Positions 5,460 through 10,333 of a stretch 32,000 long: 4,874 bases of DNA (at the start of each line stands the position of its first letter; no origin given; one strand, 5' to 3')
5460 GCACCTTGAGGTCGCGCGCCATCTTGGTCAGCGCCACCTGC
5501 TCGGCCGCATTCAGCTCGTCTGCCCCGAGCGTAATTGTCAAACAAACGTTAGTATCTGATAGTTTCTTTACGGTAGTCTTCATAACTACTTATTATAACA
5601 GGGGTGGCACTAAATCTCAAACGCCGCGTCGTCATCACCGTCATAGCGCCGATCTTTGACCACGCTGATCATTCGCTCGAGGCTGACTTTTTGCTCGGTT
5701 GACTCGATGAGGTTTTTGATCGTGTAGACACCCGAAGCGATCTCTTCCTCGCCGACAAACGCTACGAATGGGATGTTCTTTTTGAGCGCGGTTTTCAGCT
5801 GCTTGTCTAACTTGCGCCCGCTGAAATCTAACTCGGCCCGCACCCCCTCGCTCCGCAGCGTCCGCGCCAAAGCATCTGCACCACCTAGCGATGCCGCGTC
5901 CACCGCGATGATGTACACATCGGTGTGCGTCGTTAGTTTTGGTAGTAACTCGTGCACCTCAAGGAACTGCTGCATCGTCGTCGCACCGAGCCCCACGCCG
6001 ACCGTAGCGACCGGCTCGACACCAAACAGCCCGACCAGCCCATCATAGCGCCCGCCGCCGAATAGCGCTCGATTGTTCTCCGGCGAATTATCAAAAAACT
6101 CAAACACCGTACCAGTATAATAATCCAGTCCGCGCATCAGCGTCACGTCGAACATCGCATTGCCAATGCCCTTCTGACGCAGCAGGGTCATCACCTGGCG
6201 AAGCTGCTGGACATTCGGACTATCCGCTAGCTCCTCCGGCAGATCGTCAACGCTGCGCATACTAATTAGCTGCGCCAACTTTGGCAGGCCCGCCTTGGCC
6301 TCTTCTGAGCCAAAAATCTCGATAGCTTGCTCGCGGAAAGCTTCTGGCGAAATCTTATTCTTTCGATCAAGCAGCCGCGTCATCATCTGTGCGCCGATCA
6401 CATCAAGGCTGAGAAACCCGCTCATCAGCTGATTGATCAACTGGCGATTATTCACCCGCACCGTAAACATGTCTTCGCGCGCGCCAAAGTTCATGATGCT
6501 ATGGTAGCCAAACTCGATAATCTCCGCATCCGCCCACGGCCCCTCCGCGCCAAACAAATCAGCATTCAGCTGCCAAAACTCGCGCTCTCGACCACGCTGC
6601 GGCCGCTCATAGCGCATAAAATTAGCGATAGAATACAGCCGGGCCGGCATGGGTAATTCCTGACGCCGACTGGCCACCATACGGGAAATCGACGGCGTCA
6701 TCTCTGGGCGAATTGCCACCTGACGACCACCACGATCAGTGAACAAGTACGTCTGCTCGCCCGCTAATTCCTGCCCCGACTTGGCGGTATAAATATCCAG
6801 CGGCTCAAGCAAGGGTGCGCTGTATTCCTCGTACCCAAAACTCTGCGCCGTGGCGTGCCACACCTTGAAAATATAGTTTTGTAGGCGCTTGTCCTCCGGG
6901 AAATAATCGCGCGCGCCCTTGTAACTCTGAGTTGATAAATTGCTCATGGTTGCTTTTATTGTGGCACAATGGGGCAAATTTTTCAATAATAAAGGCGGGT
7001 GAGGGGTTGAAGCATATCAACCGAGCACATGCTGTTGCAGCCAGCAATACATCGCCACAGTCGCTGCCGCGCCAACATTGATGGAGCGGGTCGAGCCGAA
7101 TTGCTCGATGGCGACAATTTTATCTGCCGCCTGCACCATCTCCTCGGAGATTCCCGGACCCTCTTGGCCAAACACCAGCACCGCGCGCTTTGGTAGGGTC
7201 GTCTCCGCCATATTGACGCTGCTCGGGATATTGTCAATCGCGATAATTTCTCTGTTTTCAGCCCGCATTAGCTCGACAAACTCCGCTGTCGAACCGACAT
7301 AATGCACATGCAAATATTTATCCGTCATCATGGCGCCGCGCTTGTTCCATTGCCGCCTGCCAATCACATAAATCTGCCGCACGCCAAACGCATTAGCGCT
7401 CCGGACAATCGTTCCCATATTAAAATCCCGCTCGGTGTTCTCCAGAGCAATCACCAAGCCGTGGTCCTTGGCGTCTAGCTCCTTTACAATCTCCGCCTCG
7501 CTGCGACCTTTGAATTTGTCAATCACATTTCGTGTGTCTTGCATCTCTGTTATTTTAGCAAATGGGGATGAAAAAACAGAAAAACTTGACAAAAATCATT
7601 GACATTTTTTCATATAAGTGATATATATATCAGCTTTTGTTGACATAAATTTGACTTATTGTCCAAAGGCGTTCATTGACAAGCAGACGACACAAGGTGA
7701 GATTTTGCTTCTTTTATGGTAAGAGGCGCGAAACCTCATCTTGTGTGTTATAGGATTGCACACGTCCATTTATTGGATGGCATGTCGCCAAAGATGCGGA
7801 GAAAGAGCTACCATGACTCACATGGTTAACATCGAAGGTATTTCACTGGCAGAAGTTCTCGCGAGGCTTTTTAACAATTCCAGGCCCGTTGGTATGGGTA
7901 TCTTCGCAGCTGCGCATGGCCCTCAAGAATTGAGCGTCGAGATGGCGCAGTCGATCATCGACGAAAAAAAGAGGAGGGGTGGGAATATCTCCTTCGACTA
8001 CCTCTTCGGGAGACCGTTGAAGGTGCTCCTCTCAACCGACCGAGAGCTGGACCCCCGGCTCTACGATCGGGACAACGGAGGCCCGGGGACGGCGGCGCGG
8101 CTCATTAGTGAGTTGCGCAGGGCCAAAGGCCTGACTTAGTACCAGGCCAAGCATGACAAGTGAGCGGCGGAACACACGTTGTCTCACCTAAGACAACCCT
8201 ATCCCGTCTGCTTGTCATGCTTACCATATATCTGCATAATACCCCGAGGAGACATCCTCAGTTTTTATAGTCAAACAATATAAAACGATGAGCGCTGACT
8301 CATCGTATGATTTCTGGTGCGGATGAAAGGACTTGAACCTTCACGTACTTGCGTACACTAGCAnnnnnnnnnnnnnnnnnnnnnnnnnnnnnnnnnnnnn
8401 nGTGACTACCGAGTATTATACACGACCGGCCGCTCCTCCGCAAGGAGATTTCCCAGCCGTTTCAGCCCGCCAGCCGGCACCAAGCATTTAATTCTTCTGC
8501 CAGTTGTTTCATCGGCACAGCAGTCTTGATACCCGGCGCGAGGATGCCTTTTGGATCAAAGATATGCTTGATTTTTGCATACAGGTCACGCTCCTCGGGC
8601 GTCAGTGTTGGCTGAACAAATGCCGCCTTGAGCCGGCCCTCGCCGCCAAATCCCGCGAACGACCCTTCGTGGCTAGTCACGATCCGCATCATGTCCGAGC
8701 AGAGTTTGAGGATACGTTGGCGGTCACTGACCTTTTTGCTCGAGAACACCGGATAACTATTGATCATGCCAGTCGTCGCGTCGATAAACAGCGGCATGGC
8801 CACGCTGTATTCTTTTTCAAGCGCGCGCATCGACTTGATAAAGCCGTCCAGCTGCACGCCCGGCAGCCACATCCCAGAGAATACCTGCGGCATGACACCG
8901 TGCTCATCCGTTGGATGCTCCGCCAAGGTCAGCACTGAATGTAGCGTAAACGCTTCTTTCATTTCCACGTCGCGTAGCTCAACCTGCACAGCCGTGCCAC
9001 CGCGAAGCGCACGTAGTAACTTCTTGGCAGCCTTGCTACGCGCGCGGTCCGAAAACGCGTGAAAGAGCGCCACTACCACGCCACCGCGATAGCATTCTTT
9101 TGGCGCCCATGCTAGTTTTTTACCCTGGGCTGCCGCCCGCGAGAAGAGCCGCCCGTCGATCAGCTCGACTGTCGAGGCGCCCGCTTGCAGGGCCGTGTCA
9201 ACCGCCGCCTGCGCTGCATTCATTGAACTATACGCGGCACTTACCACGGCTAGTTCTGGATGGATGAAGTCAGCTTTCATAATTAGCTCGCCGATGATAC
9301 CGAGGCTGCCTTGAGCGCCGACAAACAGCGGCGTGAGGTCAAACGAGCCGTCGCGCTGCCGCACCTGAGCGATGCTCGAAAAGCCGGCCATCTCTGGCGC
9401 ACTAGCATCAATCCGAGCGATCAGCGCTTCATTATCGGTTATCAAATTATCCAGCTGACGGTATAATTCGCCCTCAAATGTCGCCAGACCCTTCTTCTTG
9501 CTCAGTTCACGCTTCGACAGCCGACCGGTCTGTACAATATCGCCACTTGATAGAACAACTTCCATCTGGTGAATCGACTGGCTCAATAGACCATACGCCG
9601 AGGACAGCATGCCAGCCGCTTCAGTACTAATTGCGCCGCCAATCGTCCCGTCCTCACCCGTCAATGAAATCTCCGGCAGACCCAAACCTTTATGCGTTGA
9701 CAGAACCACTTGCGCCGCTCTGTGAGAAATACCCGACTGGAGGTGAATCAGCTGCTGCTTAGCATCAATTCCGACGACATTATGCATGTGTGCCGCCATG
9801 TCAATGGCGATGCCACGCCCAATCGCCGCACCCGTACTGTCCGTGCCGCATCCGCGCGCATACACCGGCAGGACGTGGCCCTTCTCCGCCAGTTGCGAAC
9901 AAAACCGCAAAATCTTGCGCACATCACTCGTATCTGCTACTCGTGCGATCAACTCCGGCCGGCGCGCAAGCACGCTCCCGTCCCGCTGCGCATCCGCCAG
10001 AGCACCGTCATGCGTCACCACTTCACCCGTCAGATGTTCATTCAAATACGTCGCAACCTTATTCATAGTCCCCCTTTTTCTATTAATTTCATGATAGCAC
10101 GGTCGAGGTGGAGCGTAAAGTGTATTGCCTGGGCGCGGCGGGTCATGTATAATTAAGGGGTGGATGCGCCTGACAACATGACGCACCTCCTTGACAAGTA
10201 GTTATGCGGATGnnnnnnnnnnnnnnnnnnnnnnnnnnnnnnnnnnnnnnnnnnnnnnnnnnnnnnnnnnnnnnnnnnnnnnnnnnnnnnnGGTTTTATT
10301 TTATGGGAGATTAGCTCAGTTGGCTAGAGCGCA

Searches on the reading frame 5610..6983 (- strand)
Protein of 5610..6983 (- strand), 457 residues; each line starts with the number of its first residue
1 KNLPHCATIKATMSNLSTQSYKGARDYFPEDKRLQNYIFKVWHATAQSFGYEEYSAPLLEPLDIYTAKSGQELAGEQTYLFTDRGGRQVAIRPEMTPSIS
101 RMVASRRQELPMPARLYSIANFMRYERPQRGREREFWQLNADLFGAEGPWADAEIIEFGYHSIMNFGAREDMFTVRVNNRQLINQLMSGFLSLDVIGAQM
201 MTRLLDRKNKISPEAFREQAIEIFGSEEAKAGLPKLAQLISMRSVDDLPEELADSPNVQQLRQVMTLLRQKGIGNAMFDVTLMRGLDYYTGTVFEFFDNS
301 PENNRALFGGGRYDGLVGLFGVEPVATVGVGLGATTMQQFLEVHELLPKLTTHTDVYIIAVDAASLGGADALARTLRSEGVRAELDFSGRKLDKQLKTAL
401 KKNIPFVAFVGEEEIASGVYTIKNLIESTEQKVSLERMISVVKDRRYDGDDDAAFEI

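Call 92: search_protein_families(library=pfam, proteins=[window:5610-6983:-], max_evalue=0.00001)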
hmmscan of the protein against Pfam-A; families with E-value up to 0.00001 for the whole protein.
window:5610-6983:- (457 aa): 3 families
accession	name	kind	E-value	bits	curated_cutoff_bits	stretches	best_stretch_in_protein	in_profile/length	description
PF13393.11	tRNA-synt_His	-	1.9e-43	149.3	25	1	23-327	1-299/308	Histidyl-tRNA synthetase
PF03129.25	HGTP_anticodon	-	8.3e-16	58.4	21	1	355-444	1-93/94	Anticodon binding domain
PF00587.30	tRNA-synt_2b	-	5.8e-07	30.2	29.3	1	79-149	1-75/179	tRNA synthetase class II core domain (G, H, P, S and T)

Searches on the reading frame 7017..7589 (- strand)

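Call 92: search_protein_families(library=pfam, proteins=[window:7017-7589:-], max_evalue=0.00001)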
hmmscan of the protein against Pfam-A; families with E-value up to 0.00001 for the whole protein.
window:7017-7589:- (190 aa): 1 family
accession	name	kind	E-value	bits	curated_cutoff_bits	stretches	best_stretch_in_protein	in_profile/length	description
PF00588.24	SpoU_methylase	-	3.8e-30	105.3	29.7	1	45-181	2-142/142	SpoU rRNA Methylase family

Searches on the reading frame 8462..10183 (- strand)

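Call 92: search_protein_families(library=pfam, proteins=[window:8462-10183:-], max_evalue=0.00001)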
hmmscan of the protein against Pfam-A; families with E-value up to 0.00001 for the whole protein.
window:8462-10183:- (573 aa): 2 families
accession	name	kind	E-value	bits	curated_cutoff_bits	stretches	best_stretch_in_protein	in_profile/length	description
PF01565.28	FAD_binding_4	-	1.5e-23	83.5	26.4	1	76-219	1-138/139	FAD binding domain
PF02913.24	FAD-oxidase_C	-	4.6e-19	69.5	21.2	1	311-551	5-246/248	FAD linked oxidases, C-terminal domain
